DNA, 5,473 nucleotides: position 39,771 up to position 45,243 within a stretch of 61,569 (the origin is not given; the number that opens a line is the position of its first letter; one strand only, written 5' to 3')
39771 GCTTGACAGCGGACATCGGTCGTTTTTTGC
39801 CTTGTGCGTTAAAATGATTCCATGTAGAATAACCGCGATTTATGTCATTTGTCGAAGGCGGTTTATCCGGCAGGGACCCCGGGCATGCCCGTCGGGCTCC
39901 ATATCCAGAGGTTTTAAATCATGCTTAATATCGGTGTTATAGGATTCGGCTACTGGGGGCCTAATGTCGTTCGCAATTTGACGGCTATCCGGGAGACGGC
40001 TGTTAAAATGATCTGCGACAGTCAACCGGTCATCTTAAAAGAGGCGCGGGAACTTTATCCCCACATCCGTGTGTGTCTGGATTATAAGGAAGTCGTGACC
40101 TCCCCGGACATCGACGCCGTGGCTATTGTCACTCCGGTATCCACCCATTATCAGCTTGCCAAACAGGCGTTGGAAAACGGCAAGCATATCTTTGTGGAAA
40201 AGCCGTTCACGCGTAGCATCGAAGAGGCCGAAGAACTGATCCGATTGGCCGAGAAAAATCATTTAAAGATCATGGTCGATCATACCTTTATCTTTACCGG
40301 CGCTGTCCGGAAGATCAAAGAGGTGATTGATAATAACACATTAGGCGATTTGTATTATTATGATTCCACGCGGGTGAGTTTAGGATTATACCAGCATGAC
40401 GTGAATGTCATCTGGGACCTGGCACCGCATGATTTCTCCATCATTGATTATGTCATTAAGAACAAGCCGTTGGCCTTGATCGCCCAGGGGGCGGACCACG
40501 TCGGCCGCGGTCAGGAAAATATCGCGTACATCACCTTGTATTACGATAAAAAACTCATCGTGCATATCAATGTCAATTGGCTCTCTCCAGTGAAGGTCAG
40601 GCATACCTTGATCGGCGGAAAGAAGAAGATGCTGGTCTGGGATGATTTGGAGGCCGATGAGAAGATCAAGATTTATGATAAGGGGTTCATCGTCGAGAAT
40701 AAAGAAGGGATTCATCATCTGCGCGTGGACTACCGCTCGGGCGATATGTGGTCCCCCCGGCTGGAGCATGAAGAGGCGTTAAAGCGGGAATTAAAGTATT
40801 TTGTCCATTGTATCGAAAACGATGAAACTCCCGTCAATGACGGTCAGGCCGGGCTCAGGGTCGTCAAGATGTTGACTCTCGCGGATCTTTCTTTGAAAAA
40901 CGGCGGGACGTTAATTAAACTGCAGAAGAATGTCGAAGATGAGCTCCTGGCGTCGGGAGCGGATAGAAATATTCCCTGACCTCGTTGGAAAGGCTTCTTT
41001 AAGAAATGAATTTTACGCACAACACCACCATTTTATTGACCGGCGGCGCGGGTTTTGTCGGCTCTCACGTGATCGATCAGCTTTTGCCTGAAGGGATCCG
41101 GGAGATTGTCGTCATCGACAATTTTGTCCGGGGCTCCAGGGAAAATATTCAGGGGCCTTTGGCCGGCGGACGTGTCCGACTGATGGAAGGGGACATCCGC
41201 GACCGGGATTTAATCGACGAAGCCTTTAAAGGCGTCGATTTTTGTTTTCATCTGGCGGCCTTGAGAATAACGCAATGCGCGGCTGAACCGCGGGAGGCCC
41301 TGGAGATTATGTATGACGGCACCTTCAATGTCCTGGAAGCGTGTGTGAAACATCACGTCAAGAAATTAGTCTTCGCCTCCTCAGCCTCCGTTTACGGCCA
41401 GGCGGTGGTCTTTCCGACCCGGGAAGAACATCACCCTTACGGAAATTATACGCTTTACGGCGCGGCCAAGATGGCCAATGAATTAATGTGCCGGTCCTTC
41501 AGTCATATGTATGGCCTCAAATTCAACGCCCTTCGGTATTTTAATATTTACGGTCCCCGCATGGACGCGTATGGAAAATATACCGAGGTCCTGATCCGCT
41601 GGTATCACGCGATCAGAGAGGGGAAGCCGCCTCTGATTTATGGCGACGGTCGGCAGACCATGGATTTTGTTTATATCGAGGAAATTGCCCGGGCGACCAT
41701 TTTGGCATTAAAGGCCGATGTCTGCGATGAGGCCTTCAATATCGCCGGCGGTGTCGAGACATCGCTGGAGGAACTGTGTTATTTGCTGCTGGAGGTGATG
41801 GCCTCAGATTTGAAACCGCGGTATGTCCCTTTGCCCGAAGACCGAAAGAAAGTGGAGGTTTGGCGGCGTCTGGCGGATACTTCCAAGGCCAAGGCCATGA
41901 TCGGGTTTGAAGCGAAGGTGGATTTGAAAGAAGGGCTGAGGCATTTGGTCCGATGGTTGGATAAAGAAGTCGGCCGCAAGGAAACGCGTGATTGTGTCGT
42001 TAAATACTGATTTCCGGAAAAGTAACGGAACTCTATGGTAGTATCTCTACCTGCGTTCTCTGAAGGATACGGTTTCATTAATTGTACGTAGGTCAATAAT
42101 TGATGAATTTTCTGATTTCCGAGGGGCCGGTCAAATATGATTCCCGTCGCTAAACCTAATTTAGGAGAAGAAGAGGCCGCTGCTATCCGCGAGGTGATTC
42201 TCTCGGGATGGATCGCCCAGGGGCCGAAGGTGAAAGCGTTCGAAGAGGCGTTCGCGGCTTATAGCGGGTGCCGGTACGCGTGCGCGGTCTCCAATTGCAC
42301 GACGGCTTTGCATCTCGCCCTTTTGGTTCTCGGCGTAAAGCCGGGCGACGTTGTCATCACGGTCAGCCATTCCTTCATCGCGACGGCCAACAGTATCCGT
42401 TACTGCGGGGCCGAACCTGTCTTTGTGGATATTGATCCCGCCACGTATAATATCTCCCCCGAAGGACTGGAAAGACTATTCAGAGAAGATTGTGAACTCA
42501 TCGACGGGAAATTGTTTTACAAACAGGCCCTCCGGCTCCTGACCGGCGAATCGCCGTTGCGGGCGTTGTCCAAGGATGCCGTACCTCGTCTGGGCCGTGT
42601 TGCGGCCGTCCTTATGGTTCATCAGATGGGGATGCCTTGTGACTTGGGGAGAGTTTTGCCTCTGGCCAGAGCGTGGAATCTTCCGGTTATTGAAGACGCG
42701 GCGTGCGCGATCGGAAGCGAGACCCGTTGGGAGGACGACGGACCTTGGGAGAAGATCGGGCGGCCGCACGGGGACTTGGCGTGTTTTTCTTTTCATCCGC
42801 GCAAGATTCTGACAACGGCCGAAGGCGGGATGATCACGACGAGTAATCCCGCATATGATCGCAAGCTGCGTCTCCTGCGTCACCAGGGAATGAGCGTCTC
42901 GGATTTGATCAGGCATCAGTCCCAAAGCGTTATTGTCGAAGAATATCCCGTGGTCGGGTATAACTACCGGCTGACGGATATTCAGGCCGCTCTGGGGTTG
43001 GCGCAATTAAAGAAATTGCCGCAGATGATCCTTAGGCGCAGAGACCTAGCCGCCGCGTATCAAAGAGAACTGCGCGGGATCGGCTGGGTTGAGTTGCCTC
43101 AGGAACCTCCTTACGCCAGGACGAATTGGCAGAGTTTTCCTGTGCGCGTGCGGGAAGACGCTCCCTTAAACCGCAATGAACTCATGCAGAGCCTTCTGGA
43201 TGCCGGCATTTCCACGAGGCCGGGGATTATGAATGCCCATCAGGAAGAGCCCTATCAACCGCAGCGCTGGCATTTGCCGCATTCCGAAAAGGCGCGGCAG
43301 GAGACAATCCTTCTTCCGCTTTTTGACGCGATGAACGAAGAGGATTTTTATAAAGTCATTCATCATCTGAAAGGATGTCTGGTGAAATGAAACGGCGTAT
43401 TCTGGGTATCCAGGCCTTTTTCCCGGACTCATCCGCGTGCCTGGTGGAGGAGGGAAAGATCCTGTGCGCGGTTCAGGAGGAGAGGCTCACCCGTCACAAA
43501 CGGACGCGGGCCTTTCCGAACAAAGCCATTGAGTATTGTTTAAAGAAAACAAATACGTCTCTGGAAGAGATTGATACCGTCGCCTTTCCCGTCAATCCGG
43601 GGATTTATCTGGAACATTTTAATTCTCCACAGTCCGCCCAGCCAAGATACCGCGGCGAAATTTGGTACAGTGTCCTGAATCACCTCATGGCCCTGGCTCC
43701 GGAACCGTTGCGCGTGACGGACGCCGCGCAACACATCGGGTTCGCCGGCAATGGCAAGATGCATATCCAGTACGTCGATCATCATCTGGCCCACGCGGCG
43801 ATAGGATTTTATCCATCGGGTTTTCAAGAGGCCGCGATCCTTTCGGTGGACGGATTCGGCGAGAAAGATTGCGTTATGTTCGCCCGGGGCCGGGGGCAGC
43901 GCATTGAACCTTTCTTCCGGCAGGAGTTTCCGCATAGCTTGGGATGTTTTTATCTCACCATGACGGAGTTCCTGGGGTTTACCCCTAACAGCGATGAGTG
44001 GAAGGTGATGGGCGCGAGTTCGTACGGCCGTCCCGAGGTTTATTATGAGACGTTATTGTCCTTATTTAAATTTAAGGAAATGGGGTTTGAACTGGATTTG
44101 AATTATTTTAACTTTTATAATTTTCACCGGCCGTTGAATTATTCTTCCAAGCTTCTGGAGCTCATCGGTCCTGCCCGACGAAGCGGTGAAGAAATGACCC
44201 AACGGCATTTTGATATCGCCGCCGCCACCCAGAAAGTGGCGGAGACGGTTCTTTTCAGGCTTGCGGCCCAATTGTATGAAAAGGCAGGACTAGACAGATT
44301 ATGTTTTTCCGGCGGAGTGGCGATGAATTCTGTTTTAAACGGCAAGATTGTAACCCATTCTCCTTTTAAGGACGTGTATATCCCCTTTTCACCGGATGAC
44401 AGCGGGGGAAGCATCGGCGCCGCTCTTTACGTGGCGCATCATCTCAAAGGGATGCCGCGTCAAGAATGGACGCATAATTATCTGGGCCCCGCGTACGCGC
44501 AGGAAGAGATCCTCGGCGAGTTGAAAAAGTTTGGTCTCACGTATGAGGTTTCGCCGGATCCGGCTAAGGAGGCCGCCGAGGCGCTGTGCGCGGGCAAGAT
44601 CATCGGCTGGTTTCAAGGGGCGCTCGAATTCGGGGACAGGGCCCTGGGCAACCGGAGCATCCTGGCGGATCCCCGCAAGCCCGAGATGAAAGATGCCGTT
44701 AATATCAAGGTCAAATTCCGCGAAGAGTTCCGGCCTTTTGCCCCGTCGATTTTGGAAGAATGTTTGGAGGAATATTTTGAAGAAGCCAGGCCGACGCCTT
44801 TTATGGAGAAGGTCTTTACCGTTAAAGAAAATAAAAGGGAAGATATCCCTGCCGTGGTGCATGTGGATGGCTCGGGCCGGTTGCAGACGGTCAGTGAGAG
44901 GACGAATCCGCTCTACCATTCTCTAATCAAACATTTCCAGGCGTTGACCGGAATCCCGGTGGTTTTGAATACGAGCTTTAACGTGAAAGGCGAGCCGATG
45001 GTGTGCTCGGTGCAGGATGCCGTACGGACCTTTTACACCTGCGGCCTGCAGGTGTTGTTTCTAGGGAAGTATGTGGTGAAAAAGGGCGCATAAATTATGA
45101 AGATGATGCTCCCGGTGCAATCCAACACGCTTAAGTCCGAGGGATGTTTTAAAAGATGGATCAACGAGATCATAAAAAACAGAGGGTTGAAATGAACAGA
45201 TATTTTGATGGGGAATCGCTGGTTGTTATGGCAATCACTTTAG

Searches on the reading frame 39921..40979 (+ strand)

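Call 3: search_protein_families(library=pfam, proteins=[window:39921-40979:+])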
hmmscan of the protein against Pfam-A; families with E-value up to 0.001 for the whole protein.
window:39921-40979:+ (352 aa): 4 families
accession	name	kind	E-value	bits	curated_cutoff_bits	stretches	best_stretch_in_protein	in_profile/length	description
PF01408.29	GFO_IDH_MocA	-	4.1e-27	95.7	24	1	2-121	1-120/120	Oxidoreductase family, NAD-binding Rossmann fold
PF22725.1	GFO_IDH_MocA_C3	-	6.4e-09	36.3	27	1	129-235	1-120/124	GFO/IDH/MocA C-terminal domain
PF03447.22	NAD_binding_3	-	1.7e-05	26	24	1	8-119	1-115/116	Homoserine dehydrogenase, NAD binding domain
PF02894.22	GFO_IDH_MocA_C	-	0.00061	20.1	22.9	0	133-329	1-214/218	Oxidoreductase family, C-terminal alpha/beta domain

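Call 4: search_protein_families(library=ncbifam, proteins=[window:39921-40979:+])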
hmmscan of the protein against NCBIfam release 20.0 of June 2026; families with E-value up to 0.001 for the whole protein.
window:39921-40979:+ (352 aa): 10 families
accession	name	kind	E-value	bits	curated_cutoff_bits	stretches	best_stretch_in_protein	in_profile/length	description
NF040723.1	UDP-GlcNAcDh_Arch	equivalog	1.3e-51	176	450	1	2-318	1-294/302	UDP-N-acetylglucosamine 3-dehydrogenase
TIGR04380.1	myo_inos_iolG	equivalog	1.9e-29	102.6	355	1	1-328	1-326/330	inositol 2-dehydrogenase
NF008607.0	PRK11579.1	subfamily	4.2e-23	81.9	330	1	2-150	5-151/346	oxidoreductase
NF052479.1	LevoglcsnDh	equivalog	4.4e-21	75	650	1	27-150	37-160/386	levoglucosan dehydrogenase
NF041392.1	XylDh_Gfo6_Halo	equivalog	2e-20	72.9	350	1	3-145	18-164/350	D-xylose 1-dehydrogenase Gfo6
NF058563.1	BT_2159_fam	equivalog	1e-17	64.2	650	1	3-145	2-144/350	disaccharide 3-dehydrogenase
NF058561.1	BT_2158_fam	equivalog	2e-17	63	750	1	2-145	36-178/487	glycoside 3-dehydrogenase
NF007574.0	PRK10206.1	equivalog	5e-17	62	352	1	28-145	31-147/345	oxidoreductase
NF052679.1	InsChiInosDhIolG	equivalog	2.7e-13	49.7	540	1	2-146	3-150/343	bifunctional inositol 2-dehydrogenase/D-chiro-inositol 1-dehydrogenase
NF004976.0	PRK06349.1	subfamily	0.00096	18.3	205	0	2-118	5-128/430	homoserine dehydrogenase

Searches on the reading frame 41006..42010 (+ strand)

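Call 3: search_protein_families(library=pfam, proteins=[window:41006-42010:+])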
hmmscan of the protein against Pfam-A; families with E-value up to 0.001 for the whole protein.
window:41006-42010:+ (334 aa): 10 families
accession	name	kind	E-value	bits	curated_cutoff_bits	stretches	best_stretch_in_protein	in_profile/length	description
PF01370.27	Epimerase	-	7.1e-55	186.5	20.9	1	9-247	1-240/240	NAD dependent epimerase/dehydratase family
PF16363.11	GDP_Man_Dehyd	-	3.2e-48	165.3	27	1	10-313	1-331/332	GDP-mannose 4,6 dehydratase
PF01073.25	3Beta_HSD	-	1.9e-31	109.6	22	1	11-237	2-231/280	3-beta hydroxysteroid dehydrogenase/isomerase family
PF02719.21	Polysacc_synt_2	-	4e-15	56.2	20.2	1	9-185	1-175/293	Polysaccharide biosynthesis protein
PF13460.12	NAD_binding_10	-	8.3e-12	45.8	27.2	1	13-148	1-120/184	NAD(P)H-binding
PF07993.18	NAD_binding_4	-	1.6e-10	41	20.1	1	11-230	1-257/258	Male sterility protein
PF04321.23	RmlD_sub_bind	-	2e-08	34.1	27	1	8-183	2-153/287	RmlD substrate binding domain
PF05368.20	NmrA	-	5.2e-06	26.7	27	1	6-125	2-106/298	NmrA-like family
PF08659.16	KR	-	3.4e-05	24.3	22.6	1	8-130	2-141/180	KR domain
PF00106.31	adh_short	-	0.00021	21.3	26.6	0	8-167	2-165/195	short chain dehydrogenase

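Call 4: search_protein_families(library=ncbifam, proteins=[window:41006-42010:+])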
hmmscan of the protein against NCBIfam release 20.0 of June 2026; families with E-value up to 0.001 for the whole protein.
window:41006-42010:+ (334 aa): 30 families (the best 25 are shown)
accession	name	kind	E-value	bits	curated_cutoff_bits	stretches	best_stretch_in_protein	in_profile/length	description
TIGR04180.1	EDH_00030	hypoth_equivalog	9.2e-44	149.7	475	1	9-305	1-296/297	NAD-dependent 4,6-dehydratase LegB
TIGR01179.1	galE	equivalog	1.6e-42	145.5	262.3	1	9-320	2-327/332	UDP-glucose 4-epimerase GalE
TIGR01181.1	dTDP_gluc_dehyt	equivalog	3.2e-42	144.7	365.1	1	9-320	2-313/321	dTDP-glucose 4,6-dehydratase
NF011728.1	PRK15181.1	equivalog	5.2e-42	144.1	760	1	9-319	18-339/348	Vi polysaccharide biosynthesis UDP-N-acetylglucosaminuronic acid C-4 epimerase TviC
TIGR02197.1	heptose_epim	equivalog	1.9e-39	135.7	274.6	1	9-320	1-315/316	ADP-glyceromanno-heptose 6-epimerase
NF008360.0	PRK11150.1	equivalog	3.1e-25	89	452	1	9-321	2-309/310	ADP-glyceromanno-heptose 6-epimerase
NF007956.0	PRK10675.1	subfamily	2.1e-22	79.7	394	1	8-183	2-182/338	UDP-glucose 4-epimerase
NF047922.1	GDPFucSynFcl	equivalog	4.5e-21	75.6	500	1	83-318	59-301/308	GDP-L-fucose synthase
NF042422.1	oxyalk_red_OleD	equivalog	5.3e-21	75.3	580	1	8-263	2-248/329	2-alkyl-3-oxoalkanoate reductase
NF043036.1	ErythonDh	equivalog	1e-20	74.2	325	1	9-166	3-164/321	D-erythronate dehydrogenase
NF007582.0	PRK10217.1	equivalog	1.9e-20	73.3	698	1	8-328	3-342/355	dTDP-glucose 4,6-dehydratase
NF042423.1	oxyalk_red_Shew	equivalog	3.4e-19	69.1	580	1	7-237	9-223/331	2-alkyl-3-oxoalkanoate reductase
TIGR03466.1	HpnA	hypoth_equivalog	4.4e-19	68.5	367.65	1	8-152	2-139/327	hopanoid-associated sugar epimerase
NF007490.0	PRK10084.1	subfamily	5.1e-19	68.5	649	1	9-318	3-334/361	dTDP-glucose 4,6-dehydratase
TIGR03589.1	PseB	equivalog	1.3e-18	67.1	407.75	1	5-186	3-173/324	UDP-N-acetylglucosamine 4,6-dehydratase (inverting)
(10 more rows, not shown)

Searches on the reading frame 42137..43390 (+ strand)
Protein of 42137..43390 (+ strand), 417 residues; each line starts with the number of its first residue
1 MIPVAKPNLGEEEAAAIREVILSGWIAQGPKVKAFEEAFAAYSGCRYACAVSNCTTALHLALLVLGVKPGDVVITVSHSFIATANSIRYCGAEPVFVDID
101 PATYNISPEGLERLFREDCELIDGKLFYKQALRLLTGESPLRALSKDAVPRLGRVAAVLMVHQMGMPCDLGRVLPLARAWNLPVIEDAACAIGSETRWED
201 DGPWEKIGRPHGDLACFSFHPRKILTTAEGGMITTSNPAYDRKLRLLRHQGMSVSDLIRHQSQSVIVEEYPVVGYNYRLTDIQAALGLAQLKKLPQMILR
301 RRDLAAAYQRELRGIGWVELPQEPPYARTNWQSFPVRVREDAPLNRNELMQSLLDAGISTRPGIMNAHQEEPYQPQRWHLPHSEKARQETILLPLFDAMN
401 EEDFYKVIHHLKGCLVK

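Call 32: search_protein_families(library=pfam, proteins=[window:42137-43390:+], max_evalue=0.00001)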
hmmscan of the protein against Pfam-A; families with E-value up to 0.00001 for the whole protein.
window:42137-43390:+ (417 aa): 1 family
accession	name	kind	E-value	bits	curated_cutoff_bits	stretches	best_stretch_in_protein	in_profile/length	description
PF01041.23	DegT_DnrJ_EryC1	-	2.6e-104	349.8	19.8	2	154-411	112-359/360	DegT/DnrJ/EryC1/StrS aminotransferase family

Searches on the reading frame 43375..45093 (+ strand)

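Call 32: search_protein_families(library=pfam, proteins=[window:43375-45093:+], max_evalue=0.00001)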
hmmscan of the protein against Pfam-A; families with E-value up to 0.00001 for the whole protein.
window:43375-45093:+ (572 aa): 3 families
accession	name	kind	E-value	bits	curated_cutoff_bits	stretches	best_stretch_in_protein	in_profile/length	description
PF16861.10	Carbam_trans_C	-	3e-72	242.1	27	1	401-570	1-170/170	Carbamoyltransferase C-terminus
PF02543.21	Carbam_trans_N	-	5.5e-56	190.9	24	1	8-351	1-346/346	Carbamoyltransferase N-terminus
PF00814.31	TsaD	-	1e-06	29.1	24.8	0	279-338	191-251/264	tRNA N6-adenosine threonylcarbamoyltransferase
